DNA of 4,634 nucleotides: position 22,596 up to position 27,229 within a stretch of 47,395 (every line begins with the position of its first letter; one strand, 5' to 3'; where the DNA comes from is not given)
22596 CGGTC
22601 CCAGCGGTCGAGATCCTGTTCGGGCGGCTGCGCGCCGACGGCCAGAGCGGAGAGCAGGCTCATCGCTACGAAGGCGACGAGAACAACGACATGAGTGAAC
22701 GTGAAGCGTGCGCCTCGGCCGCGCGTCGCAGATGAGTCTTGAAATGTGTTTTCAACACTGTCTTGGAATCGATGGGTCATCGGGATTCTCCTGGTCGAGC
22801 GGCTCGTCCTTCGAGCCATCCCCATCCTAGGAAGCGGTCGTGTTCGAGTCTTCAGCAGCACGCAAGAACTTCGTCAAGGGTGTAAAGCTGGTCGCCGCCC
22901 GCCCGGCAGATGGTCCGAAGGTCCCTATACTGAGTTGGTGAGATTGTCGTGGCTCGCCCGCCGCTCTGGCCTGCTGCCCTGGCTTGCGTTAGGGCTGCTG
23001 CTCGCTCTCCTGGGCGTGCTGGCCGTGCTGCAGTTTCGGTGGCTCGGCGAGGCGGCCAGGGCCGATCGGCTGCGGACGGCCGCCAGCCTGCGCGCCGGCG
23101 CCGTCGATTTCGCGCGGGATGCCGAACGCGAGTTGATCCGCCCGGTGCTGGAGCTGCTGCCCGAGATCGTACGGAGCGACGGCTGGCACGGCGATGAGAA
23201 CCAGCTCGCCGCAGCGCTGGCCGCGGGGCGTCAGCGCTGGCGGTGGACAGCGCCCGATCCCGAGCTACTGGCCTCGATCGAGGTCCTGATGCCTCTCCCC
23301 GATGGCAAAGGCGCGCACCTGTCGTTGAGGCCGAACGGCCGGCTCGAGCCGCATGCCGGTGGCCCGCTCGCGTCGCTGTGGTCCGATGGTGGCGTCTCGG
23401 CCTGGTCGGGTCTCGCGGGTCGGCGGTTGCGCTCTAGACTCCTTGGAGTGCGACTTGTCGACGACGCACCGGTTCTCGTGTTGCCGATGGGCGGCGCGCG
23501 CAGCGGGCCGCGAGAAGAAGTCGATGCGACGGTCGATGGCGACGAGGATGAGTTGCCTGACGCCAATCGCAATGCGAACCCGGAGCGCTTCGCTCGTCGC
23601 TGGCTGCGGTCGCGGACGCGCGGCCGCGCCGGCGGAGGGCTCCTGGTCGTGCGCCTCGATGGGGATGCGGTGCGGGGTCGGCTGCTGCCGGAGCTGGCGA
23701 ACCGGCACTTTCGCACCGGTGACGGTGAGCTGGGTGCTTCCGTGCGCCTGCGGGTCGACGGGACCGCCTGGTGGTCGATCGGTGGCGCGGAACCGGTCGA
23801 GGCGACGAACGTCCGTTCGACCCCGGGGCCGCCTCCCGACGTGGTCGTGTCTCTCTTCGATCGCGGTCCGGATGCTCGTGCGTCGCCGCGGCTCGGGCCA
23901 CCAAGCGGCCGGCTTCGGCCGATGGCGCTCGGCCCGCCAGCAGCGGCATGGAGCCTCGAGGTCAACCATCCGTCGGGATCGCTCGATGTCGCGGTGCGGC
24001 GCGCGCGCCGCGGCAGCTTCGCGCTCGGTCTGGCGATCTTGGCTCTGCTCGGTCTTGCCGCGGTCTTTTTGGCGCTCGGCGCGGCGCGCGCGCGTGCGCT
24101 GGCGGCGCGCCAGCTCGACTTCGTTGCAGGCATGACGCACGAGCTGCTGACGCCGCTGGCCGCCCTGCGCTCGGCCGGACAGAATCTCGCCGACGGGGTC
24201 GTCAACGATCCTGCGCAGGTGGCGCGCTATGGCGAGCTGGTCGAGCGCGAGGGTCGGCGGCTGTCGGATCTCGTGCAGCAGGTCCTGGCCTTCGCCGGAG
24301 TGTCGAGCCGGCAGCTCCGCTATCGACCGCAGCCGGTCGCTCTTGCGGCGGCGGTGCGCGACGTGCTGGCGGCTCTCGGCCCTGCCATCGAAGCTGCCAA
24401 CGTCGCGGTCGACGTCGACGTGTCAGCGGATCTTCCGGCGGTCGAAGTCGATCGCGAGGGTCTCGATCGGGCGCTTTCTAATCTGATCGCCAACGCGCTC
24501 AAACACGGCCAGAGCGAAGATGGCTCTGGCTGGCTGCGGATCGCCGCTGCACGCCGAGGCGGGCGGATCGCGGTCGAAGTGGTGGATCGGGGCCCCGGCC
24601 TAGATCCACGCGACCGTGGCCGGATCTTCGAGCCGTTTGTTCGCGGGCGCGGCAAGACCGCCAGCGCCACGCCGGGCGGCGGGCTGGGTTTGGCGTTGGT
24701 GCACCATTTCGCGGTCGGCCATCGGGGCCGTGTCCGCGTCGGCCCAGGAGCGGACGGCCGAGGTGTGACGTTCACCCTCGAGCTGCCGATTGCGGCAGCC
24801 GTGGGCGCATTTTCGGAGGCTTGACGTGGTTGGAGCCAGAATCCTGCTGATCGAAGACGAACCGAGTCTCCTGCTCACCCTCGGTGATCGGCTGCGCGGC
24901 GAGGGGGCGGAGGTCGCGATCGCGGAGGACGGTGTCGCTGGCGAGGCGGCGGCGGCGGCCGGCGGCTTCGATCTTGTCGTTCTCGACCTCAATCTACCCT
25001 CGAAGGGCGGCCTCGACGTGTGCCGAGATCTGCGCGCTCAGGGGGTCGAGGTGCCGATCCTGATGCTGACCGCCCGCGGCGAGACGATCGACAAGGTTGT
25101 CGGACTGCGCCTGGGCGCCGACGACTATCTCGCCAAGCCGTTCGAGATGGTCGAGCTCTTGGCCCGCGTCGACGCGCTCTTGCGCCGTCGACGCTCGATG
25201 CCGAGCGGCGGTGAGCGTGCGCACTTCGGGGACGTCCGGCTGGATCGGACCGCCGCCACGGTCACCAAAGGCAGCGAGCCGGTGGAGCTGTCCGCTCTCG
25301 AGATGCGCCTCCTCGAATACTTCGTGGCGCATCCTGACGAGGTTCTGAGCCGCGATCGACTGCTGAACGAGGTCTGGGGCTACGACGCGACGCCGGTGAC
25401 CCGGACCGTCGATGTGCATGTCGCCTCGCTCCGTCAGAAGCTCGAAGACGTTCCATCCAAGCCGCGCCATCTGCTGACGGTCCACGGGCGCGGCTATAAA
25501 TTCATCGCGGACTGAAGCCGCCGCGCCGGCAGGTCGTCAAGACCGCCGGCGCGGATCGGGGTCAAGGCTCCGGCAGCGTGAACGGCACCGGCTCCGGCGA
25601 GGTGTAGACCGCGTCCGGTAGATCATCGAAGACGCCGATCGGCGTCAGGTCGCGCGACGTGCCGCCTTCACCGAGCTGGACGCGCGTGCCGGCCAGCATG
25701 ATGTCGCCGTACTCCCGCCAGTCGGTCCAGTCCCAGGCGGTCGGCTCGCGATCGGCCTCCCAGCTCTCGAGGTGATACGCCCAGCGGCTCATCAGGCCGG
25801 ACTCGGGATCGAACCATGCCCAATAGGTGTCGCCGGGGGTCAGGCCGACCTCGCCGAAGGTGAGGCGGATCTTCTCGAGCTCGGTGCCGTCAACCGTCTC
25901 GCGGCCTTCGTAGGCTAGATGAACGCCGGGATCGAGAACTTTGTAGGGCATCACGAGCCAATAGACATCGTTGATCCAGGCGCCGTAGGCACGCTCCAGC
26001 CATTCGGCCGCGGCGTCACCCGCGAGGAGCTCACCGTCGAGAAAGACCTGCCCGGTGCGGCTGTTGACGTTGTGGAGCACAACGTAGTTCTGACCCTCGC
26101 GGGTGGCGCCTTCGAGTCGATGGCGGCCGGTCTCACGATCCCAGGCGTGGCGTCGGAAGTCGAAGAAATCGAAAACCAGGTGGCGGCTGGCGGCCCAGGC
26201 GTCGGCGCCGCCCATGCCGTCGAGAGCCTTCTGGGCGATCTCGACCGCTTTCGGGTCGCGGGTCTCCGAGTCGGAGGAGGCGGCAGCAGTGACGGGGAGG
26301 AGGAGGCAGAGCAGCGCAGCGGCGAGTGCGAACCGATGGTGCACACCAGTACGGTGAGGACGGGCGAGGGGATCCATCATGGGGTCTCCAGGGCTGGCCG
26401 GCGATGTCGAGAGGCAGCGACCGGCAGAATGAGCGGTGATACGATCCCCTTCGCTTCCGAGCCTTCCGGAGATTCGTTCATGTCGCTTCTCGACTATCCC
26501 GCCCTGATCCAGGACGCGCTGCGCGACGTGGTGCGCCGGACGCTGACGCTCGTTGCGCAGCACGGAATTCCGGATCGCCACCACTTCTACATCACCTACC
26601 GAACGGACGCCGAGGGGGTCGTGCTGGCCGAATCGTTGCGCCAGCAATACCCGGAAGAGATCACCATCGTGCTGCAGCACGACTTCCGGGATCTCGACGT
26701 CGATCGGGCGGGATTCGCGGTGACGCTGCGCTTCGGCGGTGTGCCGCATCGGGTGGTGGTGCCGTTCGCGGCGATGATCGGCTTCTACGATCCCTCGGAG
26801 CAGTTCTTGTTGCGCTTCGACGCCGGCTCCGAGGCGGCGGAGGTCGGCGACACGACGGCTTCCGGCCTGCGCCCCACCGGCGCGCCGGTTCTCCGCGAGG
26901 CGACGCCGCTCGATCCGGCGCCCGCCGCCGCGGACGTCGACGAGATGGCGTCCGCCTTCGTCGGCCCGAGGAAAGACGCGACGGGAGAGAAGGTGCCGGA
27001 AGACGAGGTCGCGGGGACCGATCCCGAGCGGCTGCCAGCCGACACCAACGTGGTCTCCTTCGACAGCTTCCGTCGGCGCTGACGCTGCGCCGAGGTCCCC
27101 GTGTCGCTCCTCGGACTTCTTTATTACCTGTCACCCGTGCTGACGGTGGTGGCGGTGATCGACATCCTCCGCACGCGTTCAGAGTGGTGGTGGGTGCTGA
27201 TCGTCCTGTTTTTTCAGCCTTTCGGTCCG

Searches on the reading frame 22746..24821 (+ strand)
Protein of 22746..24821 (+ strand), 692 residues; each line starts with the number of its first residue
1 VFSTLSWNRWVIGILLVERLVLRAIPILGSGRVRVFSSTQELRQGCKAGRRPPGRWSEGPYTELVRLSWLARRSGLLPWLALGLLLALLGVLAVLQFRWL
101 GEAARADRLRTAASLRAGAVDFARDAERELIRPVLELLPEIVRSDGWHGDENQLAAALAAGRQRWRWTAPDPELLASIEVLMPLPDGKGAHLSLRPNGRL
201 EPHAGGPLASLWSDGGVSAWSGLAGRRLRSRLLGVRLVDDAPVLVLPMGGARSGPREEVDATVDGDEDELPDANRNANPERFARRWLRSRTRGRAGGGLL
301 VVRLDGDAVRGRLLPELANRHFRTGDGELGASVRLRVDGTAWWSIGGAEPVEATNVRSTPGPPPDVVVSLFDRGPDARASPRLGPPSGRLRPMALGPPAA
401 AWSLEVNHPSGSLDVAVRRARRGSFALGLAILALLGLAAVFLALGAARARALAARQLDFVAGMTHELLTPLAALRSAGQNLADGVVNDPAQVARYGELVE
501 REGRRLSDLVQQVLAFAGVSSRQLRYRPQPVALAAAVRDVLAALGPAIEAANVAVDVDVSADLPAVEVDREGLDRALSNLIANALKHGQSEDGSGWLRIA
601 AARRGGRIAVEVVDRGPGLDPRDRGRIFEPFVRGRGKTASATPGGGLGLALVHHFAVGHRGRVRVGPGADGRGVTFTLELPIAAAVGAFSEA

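Call 60: search_protein_families(library=pfam, proteins=[window:22746-24821:+], max_evalue=0.001)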
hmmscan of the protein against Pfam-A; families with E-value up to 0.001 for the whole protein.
window:22746-24821:+ (692 aa): 3 families
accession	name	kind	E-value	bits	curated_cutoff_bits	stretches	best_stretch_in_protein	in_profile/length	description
PF02518.31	HATPase_c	-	9e-23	81.3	26.4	1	569-682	2-109/111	Histidine kinase-, DNA gyrase B-, and HSP90-like ATPase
PF00512.31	HisKA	-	1.8e-11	44.3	26.9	1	456-517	2-61/66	His Kinase A (phospho-acceptor) domain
PF13581.12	HATPase_c_2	-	1.6e-08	35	27.4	1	572-656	31-109/127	Histidine kinase-like ATPase domain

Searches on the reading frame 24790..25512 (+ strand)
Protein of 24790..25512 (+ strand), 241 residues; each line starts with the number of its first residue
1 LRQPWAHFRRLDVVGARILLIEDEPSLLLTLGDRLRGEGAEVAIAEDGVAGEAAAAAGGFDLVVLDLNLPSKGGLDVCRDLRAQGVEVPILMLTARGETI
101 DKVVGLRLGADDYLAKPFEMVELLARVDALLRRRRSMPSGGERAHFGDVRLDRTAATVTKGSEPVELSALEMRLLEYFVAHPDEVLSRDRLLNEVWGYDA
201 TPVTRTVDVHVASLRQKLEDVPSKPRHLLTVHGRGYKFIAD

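Call 60: search_protein_families(library=pfam, proteins=[window:24790-25512:+], max_evalue=0.001)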
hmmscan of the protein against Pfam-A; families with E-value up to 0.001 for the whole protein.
window:24790-25512:+ (241 aa): 2 families
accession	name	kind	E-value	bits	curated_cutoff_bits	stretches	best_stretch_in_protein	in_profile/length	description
PF00486.34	Trans_reg_C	-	1.7e-27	95.8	26.2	1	163-238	2-77/77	Transcriptional regulatory protein, C terminal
PF00072.30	Response_reg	-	7.5e-25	87.7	30.2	1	18-127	1-110/111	Response regulator receiver domain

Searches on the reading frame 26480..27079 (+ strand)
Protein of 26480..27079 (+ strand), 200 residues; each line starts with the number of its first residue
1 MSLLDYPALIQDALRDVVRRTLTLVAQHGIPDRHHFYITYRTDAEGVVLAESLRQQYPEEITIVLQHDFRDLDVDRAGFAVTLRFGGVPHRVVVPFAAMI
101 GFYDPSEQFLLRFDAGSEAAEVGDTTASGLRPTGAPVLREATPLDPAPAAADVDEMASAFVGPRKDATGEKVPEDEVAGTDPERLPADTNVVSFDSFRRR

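Call 3: search_protein_families(library=pfam, proteins=[window:26480-27079:+], max_evalue=1)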
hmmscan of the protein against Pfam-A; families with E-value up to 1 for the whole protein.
seq(200 aa): 2 families
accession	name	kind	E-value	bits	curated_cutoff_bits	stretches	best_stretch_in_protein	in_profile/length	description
PF04386.18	SspB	-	4.1e-41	141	27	1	9-130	2-123/156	Stringent starvation protein B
PF13641.12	Glyco_tranf_2_3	-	0.13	12.7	27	1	16-67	14-67/230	Glycosyltransferase like family 2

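Call 5: search_protein_families(library=ncbifam, proteins=[window:26480-27079:+], max_evalue=1)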
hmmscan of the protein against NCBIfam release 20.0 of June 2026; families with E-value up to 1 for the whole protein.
seq(200 aa): 6 families
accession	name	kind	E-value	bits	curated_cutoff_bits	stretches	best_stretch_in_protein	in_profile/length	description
NF008764.0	PRK11798.1-4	equivalog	0.00012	21.9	191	1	68-107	56-95/143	ClpXP protease specificity-enhancing factor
NF008770.0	PRK11798.2-6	equivalog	0.0022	17.8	198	1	66-116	59-109/144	ClpXP protease specificity-enhancing factor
NF008762.0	PRK11798.1-1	equivalog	0.0026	17.7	202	1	72-104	63-95/170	ClpXP protease specificity-enhancing factor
NF008769.0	PRK11798.2-5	equivalog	0.012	15.6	135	1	56-107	41-95/144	ClpXP protease specificity-enhancing factor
NF008763.0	PRK11798.1-2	equivalog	0.016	15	162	1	69-103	58-92/156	ClpXP protease specificity-enhancing factor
NF008768.0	PRK11798.2-4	equivalog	0.11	13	258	1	63-170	47-161/173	ClpXP protease specificity-enhancing factor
